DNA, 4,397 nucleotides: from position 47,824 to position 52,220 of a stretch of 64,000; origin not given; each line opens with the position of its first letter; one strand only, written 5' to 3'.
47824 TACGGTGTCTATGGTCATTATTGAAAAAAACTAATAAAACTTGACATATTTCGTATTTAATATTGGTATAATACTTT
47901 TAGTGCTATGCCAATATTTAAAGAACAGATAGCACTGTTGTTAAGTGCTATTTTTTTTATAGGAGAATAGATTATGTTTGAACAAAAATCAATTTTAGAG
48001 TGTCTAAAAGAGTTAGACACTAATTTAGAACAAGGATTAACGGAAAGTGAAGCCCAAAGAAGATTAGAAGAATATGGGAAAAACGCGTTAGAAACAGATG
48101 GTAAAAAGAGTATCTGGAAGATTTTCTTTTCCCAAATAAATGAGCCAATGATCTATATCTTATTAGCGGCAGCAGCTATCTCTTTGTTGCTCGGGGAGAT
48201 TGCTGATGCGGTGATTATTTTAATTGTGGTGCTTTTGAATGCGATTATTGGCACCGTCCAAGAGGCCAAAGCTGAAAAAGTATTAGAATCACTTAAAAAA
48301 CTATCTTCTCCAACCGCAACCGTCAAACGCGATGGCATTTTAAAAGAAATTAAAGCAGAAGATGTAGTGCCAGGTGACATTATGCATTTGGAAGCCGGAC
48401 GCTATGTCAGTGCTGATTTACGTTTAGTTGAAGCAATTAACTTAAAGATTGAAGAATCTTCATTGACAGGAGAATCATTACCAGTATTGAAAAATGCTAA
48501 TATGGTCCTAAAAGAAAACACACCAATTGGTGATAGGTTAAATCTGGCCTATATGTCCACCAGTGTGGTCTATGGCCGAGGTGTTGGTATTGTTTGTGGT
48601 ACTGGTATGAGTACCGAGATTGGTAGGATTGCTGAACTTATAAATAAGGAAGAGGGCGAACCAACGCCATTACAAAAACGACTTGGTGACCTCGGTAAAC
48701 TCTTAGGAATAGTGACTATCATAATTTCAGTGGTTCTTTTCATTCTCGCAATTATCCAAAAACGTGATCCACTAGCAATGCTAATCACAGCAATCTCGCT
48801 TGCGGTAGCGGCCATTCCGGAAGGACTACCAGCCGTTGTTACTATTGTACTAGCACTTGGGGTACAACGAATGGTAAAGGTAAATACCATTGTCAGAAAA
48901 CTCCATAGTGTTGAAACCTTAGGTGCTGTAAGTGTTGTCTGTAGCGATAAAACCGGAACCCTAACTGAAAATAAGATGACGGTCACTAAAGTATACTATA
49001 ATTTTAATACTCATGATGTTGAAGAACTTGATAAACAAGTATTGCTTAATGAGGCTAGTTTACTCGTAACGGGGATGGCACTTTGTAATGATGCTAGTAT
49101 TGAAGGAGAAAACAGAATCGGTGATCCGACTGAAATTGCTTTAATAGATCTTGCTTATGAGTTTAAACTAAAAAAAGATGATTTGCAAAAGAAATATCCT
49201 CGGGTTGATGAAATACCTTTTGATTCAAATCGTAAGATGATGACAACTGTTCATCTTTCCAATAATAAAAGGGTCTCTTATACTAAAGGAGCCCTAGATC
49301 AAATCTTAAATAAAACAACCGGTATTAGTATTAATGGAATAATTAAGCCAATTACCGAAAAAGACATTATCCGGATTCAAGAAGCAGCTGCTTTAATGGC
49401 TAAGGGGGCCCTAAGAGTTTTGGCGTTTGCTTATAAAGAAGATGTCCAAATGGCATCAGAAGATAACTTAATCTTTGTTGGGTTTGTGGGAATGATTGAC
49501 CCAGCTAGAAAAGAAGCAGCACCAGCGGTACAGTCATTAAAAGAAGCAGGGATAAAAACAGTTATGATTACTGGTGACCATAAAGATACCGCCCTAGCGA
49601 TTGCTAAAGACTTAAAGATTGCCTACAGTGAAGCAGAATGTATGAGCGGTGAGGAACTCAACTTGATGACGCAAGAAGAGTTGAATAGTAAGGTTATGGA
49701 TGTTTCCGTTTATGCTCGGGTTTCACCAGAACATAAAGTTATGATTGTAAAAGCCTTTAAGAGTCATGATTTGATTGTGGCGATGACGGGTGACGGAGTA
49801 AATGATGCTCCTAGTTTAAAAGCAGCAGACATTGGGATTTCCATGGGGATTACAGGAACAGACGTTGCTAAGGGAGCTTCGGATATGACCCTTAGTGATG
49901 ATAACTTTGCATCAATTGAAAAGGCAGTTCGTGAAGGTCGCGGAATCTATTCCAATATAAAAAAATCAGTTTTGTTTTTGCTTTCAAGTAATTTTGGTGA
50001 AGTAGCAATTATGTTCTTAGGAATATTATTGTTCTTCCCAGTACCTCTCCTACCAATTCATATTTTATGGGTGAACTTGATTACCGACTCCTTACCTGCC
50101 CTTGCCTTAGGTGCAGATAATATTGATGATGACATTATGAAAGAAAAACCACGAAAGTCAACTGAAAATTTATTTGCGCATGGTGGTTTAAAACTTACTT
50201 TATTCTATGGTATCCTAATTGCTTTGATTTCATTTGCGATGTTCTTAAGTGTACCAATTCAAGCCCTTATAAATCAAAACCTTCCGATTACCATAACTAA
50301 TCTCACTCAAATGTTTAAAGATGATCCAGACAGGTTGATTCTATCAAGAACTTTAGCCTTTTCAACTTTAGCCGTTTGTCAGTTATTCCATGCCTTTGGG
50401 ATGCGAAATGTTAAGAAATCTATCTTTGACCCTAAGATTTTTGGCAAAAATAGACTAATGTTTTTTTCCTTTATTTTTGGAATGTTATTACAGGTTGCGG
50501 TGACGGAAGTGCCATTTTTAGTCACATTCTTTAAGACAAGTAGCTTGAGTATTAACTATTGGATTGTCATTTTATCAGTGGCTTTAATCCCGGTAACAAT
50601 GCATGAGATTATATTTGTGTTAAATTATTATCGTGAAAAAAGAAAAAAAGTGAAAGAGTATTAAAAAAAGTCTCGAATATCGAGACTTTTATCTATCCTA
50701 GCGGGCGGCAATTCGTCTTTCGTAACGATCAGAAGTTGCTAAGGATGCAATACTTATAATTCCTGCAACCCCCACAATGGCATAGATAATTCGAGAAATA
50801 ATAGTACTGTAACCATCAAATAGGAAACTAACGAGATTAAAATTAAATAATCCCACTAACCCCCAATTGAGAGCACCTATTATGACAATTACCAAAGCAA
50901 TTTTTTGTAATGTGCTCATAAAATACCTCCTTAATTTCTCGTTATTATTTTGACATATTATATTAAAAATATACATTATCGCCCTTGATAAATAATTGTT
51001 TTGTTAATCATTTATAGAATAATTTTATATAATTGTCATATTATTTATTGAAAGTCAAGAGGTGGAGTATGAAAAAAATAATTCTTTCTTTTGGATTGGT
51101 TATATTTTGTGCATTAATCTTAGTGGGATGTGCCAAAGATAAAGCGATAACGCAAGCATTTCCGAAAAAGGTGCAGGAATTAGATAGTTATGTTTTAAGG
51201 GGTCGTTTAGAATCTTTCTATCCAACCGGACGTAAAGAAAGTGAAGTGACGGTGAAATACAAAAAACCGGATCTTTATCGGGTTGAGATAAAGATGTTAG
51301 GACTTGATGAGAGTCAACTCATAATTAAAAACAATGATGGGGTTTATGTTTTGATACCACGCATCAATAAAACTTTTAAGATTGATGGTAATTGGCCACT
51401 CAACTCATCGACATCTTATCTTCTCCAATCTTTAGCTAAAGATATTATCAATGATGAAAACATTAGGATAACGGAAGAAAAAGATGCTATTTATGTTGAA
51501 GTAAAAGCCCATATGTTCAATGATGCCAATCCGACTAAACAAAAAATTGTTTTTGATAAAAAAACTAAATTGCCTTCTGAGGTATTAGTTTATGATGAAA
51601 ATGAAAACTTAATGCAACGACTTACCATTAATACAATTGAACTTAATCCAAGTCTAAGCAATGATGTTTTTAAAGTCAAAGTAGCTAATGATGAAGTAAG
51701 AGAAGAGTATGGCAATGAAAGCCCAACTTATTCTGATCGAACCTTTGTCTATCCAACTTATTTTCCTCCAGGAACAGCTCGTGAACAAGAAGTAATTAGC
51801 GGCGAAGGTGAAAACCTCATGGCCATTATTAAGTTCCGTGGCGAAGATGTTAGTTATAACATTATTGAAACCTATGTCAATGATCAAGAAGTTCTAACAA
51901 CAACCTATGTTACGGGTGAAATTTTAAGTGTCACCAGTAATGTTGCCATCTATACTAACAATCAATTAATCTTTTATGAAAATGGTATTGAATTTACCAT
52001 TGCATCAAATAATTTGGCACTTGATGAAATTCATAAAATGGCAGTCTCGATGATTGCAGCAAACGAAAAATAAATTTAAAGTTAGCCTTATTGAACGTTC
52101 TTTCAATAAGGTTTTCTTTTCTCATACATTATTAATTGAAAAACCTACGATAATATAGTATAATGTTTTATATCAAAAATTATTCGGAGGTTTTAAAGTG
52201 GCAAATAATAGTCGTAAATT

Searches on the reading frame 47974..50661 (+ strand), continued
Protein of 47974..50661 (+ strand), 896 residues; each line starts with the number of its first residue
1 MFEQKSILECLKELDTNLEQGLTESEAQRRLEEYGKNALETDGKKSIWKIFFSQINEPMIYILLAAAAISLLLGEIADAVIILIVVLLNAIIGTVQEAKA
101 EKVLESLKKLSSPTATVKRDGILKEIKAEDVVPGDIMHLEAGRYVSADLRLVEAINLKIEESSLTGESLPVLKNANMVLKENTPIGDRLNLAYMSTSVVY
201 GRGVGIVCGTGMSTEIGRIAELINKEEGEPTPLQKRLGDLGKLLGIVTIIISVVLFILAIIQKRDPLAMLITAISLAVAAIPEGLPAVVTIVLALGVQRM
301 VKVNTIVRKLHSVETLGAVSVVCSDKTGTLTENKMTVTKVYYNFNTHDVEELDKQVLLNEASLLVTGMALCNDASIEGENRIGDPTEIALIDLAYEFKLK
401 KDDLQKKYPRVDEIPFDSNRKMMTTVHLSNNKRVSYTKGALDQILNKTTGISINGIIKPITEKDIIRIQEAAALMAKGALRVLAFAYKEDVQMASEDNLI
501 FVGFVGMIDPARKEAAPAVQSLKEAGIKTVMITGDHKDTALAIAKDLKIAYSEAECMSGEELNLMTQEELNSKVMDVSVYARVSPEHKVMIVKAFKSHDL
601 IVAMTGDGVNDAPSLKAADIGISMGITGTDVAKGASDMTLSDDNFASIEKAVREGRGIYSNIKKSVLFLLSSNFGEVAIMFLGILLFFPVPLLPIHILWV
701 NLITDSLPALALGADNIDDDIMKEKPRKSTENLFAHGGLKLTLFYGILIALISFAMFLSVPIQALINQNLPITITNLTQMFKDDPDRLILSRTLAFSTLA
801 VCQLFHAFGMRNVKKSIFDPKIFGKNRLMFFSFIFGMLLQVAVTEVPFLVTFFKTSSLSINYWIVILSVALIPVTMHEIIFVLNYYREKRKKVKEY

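Call 72: search_solved_structures(query=window:47974-50661:+, max_evalue=1e-50)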
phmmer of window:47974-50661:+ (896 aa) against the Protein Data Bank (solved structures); distinct sequences matched with E-value up to 1e-50: 70 (the best 60 are shown).
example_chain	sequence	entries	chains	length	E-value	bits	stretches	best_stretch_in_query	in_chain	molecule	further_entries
6zhf_A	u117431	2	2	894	7.5e-186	623.3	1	4-883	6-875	Calcium-transporting ATPase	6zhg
9euq_A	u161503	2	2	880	8.1e-186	623.2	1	4-883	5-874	Calcium-transporting ATPase lmo0841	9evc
6zhh_A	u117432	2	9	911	7.6e-184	616.6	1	4-883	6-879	Calcium-transporting ATPase | Calcium-transporting ATPase lmo0841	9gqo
8iwp_A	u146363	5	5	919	2.3e-163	548.9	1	9-892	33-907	Calcium-transporting ATPase type 2C member 1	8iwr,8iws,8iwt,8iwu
7yag_A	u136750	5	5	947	2.6e-163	548.7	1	9-892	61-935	Calcium-transporting ATPase type 2C member 1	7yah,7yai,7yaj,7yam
8iww_A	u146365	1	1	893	2.7e-163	548.7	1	9-892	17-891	Calcium-transporting ATPase type 2C member 1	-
27qy_A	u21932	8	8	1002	3.3e-137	462.4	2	4-343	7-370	Sarcoplasmic/endoplasmic reticulum calcium ATPase 1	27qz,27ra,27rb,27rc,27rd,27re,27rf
4bew_A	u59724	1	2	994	8.2e-137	461.1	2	4-343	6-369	SARCOPLASMIC/ENDOPLASMIC RETICULUM CALCIUM ATPASE 1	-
1iwo_A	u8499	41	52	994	9.5e-137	460.9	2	4-343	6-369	Sarcoplasmic/endoplasmic reticulum calcium ATPase 1 | Sarcoplasmic/endoplasmic reticulum calcium ATPase 1a | Sarcoplasmic/endoplasmic reticulum calcium ATPase 1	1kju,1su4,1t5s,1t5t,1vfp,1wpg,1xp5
3w5b_A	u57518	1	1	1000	9.8e-137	460.8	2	4-343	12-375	SERCA1a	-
2dqs_A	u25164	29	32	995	1e-136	460.8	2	4-343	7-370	Sarcoplasmic/endoplasmic reticulum calcium ATPase 1 | SERCA1a | SARCOPLASMIC ENDOPLASMIC RETICULUM CALCIUM ATPASE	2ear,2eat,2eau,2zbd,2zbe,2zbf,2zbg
4nab_A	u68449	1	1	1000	1.5e-136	460.2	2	4-343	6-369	Sarcoplasmic/endoplasmic reticulum calcium ATPase 1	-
5zmw_A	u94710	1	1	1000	2.2e-136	459.7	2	4-343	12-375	Sarcoplasmic/endoplasmic reticulum calcium ATPase 1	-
8owa_A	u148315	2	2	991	2.6e-136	459.4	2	4-343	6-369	Sarcoplasmic/endoplasmic reticulum calcium ATPase 1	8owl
6rb2_A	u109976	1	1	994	6.3e-136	458.2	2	4-343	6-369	Sarcoplasmic/endoplasmic reticulum calcium ATPase 1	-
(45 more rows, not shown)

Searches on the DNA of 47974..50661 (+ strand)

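Call 62: search_rna_families(sources=[L001, L002, L003, L004, L005, L006, L007, L008, L012, L015, L016], threshold=gathering)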
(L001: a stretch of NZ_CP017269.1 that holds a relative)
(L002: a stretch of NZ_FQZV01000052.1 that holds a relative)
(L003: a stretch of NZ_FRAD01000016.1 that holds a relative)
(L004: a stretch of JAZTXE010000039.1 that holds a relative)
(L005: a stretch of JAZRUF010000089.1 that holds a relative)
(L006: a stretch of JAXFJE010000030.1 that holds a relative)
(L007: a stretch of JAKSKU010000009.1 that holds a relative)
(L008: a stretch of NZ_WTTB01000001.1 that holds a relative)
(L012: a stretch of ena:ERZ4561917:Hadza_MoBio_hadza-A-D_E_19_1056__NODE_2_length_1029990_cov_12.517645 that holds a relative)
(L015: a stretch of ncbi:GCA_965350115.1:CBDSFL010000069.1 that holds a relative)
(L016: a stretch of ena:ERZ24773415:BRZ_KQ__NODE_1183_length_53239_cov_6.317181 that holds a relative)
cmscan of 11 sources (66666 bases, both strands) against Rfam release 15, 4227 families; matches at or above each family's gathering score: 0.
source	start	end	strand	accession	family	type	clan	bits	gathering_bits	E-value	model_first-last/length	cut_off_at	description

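Call 64: search_rna_families(sources=[L003, L006, L001], threshold=evalue, max_evalue=1, show_alignments=3)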
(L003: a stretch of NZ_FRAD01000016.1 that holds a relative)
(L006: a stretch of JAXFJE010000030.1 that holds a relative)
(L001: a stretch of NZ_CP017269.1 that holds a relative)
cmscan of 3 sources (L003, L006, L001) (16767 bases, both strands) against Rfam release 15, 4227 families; matches with E-value up to 1: 3.
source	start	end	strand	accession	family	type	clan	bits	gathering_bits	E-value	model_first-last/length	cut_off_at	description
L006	4164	4376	+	RF00230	T-box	Cis-reg; leader;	-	86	93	7.9e-18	1-219/219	no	T-box leader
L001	4038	4107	+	RF02064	STnc370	Gene; sRNA;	-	35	54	0.13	1-71/71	no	Enterobacterial sRNA STnc370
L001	4068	4142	-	RF01859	Phe_leader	Cis-reg; leader;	-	30.8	55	0.1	1-125/125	no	Phenylalanine leader peptide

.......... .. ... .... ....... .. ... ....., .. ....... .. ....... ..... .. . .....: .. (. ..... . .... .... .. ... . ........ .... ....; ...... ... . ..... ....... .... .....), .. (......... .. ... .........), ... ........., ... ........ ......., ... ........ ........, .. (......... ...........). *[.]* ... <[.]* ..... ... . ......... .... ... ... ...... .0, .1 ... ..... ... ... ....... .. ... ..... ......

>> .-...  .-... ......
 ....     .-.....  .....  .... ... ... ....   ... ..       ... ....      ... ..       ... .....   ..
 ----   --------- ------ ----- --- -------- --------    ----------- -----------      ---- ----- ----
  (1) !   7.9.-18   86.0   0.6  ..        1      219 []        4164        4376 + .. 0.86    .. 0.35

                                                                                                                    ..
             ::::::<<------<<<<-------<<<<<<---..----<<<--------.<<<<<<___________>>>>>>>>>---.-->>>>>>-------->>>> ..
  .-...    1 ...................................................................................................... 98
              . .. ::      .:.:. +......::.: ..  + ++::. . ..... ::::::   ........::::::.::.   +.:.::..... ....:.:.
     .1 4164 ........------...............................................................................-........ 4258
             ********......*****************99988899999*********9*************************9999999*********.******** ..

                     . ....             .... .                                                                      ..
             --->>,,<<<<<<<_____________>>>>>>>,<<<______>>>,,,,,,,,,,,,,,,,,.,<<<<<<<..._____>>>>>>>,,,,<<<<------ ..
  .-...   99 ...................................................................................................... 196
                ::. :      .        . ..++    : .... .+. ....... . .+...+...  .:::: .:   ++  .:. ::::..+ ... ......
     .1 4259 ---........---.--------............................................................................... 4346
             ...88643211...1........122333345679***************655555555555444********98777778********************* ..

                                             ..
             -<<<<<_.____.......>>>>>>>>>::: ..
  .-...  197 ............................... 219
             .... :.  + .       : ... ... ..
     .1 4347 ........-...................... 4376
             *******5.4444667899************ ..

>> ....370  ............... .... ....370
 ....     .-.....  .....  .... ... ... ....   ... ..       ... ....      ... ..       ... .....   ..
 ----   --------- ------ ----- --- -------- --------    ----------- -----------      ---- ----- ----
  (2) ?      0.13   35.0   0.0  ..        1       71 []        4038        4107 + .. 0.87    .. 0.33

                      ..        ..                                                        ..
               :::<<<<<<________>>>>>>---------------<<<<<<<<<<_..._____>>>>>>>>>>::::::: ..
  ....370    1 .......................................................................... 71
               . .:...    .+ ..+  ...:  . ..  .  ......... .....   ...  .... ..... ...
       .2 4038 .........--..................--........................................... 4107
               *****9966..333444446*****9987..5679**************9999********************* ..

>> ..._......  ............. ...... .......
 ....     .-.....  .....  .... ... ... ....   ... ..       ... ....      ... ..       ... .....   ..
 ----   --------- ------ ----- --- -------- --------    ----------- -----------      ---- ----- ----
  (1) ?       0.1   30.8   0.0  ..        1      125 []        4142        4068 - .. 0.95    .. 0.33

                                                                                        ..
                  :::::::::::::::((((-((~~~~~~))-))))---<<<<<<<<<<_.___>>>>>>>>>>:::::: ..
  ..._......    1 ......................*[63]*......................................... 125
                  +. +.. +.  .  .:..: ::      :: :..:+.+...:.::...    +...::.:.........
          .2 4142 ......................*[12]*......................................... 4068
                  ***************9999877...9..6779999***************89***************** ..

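Call 65: search_rna_families(source=L006, start=1200, end=1520, threshold=evalue, max_evalue=10, show_alignments=2)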
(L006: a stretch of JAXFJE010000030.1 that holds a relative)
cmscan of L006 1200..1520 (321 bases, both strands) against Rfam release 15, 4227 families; matches with E-value up to 10: 7.
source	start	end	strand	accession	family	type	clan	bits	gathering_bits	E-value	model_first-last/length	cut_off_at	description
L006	1280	1339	+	RF01594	snoR18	Gene; snRNA; snoRNA; CD-box;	-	25.9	55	0.34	26-86/90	no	small nucleolar RNA snoR18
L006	1243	1271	-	RF01351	CRISPR-DR42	Gene; CRISPR;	-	16.3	40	9.9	1-29/29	no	CRISPR RNA direct repeat element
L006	1369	1482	+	RF02617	SSRC10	Gene; sRNA;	-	15.5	56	1.5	1-113/113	no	Streptococcus sRNA 10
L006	1435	1490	+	RF02842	RefA1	Gene; sRNA;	-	14.8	94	0.66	1-222/222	no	Enterococcus sRNA A1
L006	1222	1257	+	RF04172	MIR8675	Gene; miRNA;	-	14.7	90.8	6.8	1-95/95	no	MIR8675 microRNA precursor family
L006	1355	1372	+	RF03339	mir-3047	Gene; miRNA;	-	13.5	53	9.1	22-39/61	no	mir-3047 microRNA precursor family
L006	1415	1510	+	RF02515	AfaR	Gene; sRNA;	-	12.8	100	7.6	1-234/234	no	AfaR small RNA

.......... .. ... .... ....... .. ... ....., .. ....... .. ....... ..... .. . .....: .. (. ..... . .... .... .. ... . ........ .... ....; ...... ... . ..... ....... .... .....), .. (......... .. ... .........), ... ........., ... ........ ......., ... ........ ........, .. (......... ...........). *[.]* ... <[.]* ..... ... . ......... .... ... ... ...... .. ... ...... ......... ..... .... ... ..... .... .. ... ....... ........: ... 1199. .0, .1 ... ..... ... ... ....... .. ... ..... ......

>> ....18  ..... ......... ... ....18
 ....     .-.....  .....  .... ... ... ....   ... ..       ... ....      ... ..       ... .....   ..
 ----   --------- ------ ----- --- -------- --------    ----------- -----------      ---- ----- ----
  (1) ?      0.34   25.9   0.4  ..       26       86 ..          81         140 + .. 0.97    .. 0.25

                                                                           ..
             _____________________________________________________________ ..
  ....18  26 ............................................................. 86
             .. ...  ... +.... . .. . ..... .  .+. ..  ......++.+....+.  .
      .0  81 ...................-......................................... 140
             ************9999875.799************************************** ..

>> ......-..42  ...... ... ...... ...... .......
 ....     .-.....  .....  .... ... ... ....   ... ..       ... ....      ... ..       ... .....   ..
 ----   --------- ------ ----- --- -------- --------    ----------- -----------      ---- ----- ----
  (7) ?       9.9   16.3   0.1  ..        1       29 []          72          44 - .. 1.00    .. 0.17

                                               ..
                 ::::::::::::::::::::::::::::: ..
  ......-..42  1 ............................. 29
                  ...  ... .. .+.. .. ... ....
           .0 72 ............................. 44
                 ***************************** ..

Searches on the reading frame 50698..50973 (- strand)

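Call 7: search_protein_families(library=pfam, proteins=[window:50698-50973:-])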
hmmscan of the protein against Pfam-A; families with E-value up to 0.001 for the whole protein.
window:50698-50973:- (91 aa): 1 family
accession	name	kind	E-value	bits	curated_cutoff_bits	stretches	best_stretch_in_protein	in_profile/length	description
PF04070.17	DUF378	-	1.2e-23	83.2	25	1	21-78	2-59/60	Domain of unknown function (DUF378)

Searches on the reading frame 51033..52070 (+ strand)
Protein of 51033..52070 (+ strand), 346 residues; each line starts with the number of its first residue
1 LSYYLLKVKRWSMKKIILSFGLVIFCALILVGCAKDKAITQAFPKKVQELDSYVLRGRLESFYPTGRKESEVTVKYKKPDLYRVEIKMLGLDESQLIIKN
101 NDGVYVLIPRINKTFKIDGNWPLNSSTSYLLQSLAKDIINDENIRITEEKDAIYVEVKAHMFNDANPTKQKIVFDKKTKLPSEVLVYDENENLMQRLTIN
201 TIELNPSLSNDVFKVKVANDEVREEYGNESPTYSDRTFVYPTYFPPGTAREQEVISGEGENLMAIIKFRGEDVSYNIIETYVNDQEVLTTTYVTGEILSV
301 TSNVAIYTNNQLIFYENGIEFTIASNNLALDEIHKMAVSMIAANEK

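Call 7: search_protein_families(library=pfam, proteins=[window:51033-52070:+])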
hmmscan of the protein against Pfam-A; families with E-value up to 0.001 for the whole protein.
window:51033-52070:+ (346 aa): 1 family
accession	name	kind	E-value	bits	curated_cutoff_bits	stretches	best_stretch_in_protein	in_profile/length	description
PF03548.22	LolA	-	9.1e-05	22.7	23.6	1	73-215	28-164/165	Outer membrane lipoprotein carrier protein LolA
